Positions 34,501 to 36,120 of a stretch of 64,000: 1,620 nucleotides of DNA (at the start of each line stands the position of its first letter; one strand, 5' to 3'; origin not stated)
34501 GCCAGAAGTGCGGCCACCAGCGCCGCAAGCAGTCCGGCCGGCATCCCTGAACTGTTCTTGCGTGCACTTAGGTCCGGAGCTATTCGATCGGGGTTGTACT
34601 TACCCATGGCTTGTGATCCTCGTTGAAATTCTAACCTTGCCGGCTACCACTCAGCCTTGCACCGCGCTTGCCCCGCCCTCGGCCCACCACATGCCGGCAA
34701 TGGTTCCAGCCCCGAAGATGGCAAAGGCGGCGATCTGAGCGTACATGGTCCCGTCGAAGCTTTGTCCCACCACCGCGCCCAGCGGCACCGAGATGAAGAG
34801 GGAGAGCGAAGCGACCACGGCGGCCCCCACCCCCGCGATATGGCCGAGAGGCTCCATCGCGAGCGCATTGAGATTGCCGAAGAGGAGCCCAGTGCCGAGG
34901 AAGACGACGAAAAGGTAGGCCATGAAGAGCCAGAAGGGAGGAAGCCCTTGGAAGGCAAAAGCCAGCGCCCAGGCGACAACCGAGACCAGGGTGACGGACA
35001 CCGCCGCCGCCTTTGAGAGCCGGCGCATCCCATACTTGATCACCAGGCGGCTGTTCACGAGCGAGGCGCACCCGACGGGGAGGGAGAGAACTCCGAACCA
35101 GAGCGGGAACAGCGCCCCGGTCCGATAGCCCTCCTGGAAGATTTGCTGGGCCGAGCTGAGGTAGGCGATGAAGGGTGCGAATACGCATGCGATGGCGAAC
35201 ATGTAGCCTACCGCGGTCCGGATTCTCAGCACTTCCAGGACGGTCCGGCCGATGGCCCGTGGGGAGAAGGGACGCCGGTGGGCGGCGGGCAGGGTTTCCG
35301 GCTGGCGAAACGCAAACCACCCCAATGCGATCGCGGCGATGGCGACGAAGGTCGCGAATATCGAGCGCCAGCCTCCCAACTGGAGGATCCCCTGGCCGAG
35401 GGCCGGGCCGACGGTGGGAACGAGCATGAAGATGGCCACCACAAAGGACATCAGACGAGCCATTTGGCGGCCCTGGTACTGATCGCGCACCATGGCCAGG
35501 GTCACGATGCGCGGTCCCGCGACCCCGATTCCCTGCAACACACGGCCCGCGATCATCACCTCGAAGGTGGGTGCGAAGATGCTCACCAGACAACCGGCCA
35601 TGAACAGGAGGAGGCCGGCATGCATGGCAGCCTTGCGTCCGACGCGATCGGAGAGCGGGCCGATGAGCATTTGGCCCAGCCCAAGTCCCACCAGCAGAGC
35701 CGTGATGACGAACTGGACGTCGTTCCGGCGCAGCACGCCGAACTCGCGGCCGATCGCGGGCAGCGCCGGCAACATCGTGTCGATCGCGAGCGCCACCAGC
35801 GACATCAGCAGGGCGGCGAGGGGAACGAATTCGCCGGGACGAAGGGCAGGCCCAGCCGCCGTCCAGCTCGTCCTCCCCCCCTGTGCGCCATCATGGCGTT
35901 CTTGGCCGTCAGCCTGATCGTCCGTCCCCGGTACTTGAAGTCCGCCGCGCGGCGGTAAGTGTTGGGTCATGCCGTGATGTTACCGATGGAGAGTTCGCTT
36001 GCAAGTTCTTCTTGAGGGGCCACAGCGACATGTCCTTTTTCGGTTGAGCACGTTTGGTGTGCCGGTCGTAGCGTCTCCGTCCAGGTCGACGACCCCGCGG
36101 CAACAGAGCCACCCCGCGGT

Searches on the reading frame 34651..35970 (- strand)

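Call 5: search_protein_families(library=padloc, proteins=[window:34651-35970:-], max_evalue=0.001)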
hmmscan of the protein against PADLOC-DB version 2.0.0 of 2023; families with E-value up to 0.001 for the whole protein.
window:34651-35970:- (439 aa): 0 families

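Call 6: search_protein_families(library=pfam, proteins=[window:34651-35970:-], max_evalue=0.01)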
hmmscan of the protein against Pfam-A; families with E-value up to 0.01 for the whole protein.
window:34651-35970:- (439 aa): 3 families
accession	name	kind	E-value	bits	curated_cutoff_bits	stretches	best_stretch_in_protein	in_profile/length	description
PF07690.21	MFS_1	-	2.3e-39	135.7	33.4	1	53-390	2-339/347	Major Facilitator Superfamily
PF00083.30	Sugar_tr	-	5.8e-10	39.1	22.3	1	87-152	50-118/452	Sugar (and other) transporter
PF06609.19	TRI12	-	5.7e-08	32.1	23.2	1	62-216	59-210/599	Fungal trichothecene efflux pump (TRI12)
